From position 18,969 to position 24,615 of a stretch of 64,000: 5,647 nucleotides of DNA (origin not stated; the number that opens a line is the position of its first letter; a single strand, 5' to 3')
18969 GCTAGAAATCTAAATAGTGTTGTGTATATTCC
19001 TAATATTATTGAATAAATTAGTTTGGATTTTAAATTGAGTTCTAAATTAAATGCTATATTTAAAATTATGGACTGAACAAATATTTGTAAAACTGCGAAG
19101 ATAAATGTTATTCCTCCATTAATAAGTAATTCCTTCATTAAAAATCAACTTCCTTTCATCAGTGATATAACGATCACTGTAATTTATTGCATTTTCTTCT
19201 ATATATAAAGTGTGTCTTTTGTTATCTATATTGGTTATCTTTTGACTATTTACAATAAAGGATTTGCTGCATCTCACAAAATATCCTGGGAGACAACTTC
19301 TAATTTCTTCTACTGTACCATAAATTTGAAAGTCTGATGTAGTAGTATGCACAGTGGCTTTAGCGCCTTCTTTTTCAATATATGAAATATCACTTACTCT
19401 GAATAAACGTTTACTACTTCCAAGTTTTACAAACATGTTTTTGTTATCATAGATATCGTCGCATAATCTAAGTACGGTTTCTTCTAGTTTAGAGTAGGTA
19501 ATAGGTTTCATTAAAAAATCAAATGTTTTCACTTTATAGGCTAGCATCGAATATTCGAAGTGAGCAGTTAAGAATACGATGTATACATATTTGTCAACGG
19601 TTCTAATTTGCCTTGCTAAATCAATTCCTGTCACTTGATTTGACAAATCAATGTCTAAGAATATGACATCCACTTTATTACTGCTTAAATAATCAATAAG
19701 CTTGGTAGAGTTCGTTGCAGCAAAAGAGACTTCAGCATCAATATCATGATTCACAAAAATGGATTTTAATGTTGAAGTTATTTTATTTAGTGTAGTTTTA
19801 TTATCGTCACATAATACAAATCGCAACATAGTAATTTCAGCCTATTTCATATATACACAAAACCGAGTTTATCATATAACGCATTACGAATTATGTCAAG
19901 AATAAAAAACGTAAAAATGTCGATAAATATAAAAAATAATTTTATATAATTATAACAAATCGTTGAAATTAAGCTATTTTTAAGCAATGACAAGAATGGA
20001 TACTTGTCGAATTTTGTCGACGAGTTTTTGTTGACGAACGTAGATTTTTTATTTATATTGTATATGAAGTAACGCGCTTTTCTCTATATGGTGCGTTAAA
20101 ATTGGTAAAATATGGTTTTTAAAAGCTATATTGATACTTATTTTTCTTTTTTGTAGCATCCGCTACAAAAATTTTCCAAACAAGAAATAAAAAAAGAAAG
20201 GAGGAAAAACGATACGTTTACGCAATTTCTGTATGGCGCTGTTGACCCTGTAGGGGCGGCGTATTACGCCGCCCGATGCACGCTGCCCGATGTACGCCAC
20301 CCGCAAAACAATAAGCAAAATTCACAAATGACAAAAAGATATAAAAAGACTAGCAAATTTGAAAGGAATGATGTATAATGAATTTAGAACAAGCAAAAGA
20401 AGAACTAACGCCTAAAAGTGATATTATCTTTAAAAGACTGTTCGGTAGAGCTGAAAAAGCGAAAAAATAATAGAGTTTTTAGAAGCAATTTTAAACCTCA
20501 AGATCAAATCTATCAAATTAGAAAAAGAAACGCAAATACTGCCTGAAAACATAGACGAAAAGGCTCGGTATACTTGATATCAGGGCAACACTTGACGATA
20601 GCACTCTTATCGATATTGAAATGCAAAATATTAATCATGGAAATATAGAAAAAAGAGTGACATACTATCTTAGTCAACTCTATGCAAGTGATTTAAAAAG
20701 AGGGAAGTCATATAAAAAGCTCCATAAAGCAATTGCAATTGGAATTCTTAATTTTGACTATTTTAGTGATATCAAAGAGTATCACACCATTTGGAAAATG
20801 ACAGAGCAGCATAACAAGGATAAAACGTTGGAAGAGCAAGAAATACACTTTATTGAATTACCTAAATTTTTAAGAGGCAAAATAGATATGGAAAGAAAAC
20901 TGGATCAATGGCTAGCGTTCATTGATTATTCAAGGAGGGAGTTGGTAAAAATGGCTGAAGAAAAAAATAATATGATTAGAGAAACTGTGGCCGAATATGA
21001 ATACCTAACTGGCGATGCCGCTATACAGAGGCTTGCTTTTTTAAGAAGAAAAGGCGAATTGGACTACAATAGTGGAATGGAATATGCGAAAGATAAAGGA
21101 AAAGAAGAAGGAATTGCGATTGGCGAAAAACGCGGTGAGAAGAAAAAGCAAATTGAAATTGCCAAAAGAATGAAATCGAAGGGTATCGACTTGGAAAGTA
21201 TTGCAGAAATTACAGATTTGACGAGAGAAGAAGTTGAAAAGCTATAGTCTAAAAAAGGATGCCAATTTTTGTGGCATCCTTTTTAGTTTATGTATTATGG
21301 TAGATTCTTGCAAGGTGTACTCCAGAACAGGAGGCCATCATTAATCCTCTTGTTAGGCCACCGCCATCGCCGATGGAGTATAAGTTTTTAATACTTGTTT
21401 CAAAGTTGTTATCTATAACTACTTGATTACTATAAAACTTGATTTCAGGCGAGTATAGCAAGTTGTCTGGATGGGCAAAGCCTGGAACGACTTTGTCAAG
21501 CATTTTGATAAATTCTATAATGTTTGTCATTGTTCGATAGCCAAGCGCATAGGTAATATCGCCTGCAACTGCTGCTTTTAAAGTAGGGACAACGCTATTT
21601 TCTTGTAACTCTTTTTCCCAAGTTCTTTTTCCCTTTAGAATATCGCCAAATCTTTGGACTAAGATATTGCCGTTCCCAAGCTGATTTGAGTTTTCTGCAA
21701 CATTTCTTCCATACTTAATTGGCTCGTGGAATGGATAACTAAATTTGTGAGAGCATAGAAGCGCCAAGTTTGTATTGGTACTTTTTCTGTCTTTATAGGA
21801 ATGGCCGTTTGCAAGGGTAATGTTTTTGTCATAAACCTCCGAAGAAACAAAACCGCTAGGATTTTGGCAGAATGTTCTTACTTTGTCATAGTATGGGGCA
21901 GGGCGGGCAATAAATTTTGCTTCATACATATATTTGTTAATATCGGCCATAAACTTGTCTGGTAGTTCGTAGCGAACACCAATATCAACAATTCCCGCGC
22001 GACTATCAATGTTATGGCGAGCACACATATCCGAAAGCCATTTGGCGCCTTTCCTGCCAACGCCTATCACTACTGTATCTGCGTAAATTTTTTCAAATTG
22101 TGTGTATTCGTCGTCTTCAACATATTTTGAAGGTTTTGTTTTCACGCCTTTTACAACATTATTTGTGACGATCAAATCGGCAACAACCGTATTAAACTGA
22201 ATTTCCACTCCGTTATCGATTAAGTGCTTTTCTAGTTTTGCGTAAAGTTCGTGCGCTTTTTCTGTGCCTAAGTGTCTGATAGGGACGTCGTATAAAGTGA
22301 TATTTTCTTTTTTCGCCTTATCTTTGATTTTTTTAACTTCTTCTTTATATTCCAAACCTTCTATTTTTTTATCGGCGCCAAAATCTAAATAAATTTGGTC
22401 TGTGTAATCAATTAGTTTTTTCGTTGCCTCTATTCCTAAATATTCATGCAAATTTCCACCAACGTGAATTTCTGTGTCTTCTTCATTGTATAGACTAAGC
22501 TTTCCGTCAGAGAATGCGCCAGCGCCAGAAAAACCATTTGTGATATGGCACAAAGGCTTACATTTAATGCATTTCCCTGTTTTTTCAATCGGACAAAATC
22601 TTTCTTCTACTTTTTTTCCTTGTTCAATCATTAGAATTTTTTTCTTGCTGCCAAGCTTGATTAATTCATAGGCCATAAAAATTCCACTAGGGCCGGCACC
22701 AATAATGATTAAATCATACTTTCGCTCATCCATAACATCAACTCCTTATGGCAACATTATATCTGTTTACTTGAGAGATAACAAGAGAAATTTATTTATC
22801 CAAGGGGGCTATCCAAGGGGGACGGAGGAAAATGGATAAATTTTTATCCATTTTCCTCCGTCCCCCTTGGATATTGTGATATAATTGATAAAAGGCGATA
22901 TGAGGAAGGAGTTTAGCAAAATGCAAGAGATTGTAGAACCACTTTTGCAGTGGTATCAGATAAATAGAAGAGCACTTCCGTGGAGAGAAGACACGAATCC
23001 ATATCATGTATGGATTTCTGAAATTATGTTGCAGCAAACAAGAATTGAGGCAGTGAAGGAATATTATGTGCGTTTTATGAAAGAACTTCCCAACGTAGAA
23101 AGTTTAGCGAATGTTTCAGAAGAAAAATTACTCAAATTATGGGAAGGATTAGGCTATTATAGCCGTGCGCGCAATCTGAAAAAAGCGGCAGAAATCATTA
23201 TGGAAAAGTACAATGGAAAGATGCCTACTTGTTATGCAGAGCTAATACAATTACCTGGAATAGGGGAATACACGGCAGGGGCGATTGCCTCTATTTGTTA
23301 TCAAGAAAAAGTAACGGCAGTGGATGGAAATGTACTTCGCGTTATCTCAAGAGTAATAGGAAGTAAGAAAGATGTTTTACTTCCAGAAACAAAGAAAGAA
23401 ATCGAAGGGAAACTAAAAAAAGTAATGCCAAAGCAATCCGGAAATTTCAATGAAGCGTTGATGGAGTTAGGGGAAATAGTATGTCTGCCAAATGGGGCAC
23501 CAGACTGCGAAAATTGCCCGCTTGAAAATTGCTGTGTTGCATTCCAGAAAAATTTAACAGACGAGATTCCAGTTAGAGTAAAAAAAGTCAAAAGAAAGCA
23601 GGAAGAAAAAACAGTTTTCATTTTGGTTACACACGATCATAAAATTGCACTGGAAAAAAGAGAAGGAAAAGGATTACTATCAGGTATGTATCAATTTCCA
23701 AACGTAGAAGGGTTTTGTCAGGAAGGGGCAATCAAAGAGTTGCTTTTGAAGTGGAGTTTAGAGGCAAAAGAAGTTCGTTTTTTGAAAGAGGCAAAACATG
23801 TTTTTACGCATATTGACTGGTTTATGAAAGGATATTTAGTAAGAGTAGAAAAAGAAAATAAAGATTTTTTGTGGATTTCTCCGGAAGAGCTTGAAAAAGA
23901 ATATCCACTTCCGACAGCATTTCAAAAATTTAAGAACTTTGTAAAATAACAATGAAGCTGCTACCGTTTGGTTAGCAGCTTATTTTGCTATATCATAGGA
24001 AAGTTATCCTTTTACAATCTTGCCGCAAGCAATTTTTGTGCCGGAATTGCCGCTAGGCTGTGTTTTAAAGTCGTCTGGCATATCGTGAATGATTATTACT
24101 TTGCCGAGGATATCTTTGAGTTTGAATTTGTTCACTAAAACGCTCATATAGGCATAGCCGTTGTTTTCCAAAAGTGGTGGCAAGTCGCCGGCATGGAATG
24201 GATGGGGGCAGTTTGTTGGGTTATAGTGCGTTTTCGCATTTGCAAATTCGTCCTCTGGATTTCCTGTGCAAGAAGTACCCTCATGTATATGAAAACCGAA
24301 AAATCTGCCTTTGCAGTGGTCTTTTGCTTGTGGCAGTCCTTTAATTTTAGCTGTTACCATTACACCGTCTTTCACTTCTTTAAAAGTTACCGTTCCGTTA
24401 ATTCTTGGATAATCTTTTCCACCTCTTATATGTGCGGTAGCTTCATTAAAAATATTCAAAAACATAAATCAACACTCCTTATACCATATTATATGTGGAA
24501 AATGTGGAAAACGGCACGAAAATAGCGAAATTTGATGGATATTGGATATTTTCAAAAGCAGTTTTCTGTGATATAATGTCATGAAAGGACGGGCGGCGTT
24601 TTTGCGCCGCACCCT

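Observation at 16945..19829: agr-type quorum-sensing locus with an unannotated AgrD candidate and convergent LytTR two-component pair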

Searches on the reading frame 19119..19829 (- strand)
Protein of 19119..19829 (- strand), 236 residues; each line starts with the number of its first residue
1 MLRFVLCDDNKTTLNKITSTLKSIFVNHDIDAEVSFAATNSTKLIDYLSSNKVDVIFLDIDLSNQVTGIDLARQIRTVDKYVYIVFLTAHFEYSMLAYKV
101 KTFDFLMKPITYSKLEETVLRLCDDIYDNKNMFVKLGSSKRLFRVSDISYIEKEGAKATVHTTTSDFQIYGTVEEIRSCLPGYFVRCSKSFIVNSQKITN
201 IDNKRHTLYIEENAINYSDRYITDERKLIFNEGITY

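Call 3: search_protein_families(library=pfam, proteins=[window:19119-19829:-], max_evalue=10)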
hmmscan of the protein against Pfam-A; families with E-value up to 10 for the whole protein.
window:19119-19829:- (236 aa): 5 families
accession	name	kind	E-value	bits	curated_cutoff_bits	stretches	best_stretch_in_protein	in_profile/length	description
PF04397.21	LytTR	-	1e-15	58.2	22.6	1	142-224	5-92/98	LytTr DNA-binding domain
PF00072.30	Response_reg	-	2.1e-15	57.3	30.2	1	6-119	3-110/111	Response regulator receiver domain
PF20274.4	cREC_REC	-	4.3e-05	24.6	27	1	35-79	15-60/88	Cyclic-phosphate processing Receiver domain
PF00497.25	SBP_bac_3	-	0.0072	16.5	26.4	2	69-142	26-97/132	Bacterial extracellular solute-binding proteins, family 3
PF21194.3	TadZ-like_ARD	-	0.039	14.7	27.4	1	3-66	4-63/108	TadZ-like, receiver domain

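Call 4: search_protein_families(library=ncbifam, proteins=[window:19119-19829:-], max_evalue=10)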
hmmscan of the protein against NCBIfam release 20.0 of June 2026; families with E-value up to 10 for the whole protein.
window:19119-19829:- (236 aa): 46 families (the best 25 are shown)
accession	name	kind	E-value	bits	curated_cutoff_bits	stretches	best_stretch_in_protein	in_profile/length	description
NF008677.0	PRK11697.1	equivalog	2.8e-21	76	246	1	1-224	1-230/238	two-component system response regulator BtsR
NF010684.1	PRK14084.1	equivalog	6.9e-19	68.6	375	2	5-126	4-119/254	response regulator transcription factor LytR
NF046049.1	quorum_RR_AgrA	equivalog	1.7e-18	67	400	1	3-217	2-229/238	quorum-sensing response regulator AgrA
NF041946.1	LuxO_transreg_Vib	equivalog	6.9e-08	31.7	800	1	23-124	14-113/463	quorum-sensing sigma-54 dependent transcriptional regulator LuxO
NF051850.1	RespRegRprY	equivalog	1.1e-07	31.5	370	1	2-138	5-138/234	response regulator transcription factor RprY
NF008469.0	PRK11361.1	equivalog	1.1e-06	27.7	714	1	21-121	20-118/461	acetoacetate metabolism transcriptional regulator AtoC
NF007403.0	PRK09935.1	equivalog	7.9e-06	25.6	271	1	27-93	24-89/210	fimbria biosynthesis transcriptional regulator FimZ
TIGR02956.1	TMAO_torS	equivalog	8.6e-06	24.1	676.5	1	17-131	712-828/967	TMAO reductase system sensor histidine kinase/response regulator TorS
NF040749.1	tetrathio_RR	equivalog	1e-05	25.4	290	1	25-120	17-112/191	tetrathionate respiration response regulator TtrR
NF006623.1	PRK09191.1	subfamily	1.2e-05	25.2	240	1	33-119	163-248/258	PhyR family response regulator anti-anti-sigma factor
NF008378.0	PRK11173.1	equivalog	1.6e-05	24.4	334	1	18-112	16-107/238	two-component system response regulator ArcA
TIGR02875.1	spore_0_A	equivalog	2.1e-05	23.9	200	1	2-127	3-126/262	sporulation transcription factor Spo0A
NF008034.0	PRK10766.1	equivalog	3.1e-05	23.6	275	1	19-109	16-103/231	two-component system response regulator TorR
NF047793.1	ResRegPgtA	equivalog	4e-05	22.6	650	1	36-119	33-117/414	two-component system response regulator PgtA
NF052378.1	LM5578_1851_RR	equivalog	4.7e-05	23.3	150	1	44-130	42-136/158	LM5578_1851 family response regulator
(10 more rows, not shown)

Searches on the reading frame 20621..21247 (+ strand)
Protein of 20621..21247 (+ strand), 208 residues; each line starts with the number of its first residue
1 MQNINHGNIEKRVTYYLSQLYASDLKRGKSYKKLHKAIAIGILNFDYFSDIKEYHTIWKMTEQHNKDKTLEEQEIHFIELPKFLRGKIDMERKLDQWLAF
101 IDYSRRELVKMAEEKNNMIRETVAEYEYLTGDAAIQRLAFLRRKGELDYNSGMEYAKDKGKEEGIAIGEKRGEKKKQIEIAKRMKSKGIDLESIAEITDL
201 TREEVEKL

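Call 32: search_protein_families(library=ncbifam, proteins=[window:20621-21247:+], max_evalue=0.01)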
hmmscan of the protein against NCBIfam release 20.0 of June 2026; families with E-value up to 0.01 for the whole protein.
window:20621-21247:+ (208 aa): 1 family
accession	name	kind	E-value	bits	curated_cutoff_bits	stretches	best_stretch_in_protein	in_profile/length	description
TIGR01784.1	T_den_put_tspse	subfamily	5.7e-33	114.9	52.1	1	1-208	71-273/273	Rpn family recombination-promoting nuclease/putative transposase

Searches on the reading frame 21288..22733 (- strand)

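Call 32: search_protein_families(library=ncbifam, proteins=[window:21288-22733:-], max_evalue=0.01)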
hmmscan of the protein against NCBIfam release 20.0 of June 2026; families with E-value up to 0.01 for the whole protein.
window:21288-22733:- (481 aa): 27 families (the best 25 are shown)
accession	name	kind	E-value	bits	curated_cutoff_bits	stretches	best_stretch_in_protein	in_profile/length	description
TIGR01350.1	lipoamide_DH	equivalog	5.3e-08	32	408.8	0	5-38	1-32/461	dihydrolipoyl dehydrogenase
NF003585.0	PRK05249.1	equivalog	1e-06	27.7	465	1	2-42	3-41/464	Si-specific NAD(P)(+) transhydrogenase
NF007123.0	PRK09564.1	equivalog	3.4e-06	26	458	1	139-207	169-236/444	CoA-disulfide reductase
NF004945.0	PRK06292.2-3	equivalog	6.7e-06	25.3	494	0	4-38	2-34/457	dihydrolipoyl dehydrogenase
TIGR00275.1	TIGR00275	subfamily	2.4e-05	23.4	183.8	1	8-47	1-38/401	aminoacetone oxidase family FAD-binding enzyme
TIGR00292.1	TIGR00292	equivalog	8.1e-05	22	148.3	0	5-37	21-51/254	sulfide-dependent adenosine diphosphate thiazole synthase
NF041080.1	DGGGPL_reductase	equivalog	9e-05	21.5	580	0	5-46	1-42/447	digeranylgeranylglycerophospholipid reductase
TIGR02032.1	GG-red-SF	subfamily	0.00015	21.6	158.8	1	6-47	1-40/297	geranylgeranyl reductase family protein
NF004943.0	PRK06292.2-1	equivalog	0.00019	20.3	432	0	4-38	2-34/456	dihydrolipoyl dehydrogenase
NF005546.0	PRK07208.1-2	equivalog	0.00033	19.4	418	1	6-40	5-38/527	hypothetical protein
TIGR01813.1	flavo_cyto_c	subfamily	0.00038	19.3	285.45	0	160-226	129-189/444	flavocytochrome c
NF005548.0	PRK07208.1-4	equivalog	0.00052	18.7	389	0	7-34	5-32/488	hypothetical protein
NF001933.0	PRK00711.1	subfamily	0.00058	19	383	0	159-228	199-256/429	D-amino acid dehydrogenase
NF046103.1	NOXase_Strep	equivalog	0.00058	18.9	600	0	141-206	169-233/442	H2O-forming NADH oxidase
TIGR03385.1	CoA_CoA_reduc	equivalog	0.00064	18.6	578.8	0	430-456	254-281/439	CoA-disulfide reductase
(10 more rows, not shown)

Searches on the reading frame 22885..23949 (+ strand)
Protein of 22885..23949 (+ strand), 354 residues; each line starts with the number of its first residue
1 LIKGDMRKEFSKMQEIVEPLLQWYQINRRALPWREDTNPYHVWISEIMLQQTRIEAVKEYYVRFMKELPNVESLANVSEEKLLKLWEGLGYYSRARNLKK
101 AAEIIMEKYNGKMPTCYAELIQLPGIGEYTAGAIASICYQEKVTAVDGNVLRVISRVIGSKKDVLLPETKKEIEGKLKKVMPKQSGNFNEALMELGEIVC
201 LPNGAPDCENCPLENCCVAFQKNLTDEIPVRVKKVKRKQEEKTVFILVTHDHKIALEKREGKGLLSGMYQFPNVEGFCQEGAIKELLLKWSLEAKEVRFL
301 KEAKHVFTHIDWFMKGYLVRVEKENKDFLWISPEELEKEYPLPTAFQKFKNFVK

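Call 46: search_protein_families(library=pfam, proteins=[window:22885-23949:+], max_evalue=0.01)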
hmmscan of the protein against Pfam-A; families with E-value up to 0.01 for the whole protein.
window:22885-23949:+ (354 aa): 4 families
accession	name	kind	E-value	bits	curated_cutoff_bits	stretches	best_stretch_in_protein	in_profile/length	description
PF14815.12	NUDIX_4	-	6.6e-26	90.8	35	1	243-349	1-110/113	NUDIX domain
PF00730.31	HhH-GPD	-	1.4e-24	86.9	26.2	1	44-182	1-107/108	HhH-GPD superfamily base excision DNA repair protein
PF00633.29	HHH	-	3.4e-06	27.1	24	1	109-137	2-30/30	Helix-hairpin-helix motif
PF14890.11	Intein_splicing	-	0.0067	16.7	35.8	0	9-251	9-142/155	Intein splicing domain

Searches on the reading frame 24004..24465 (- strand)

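Call 46: search_protein_families(library=pfam, proteins=[window:24004-24465:-], max_evalue=0.01)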
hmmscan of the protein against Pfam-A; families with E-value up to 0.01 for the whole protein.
window:24004-24465:- (153 aa): 1 family
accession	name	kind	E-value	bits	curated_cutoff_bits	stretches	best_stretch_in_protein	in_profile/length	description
PF00080.25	Sod_Cu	-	6.3e-28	98.3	28.9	1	22-150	1-133/133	Copper/zinc superoxide dismutase (SODC)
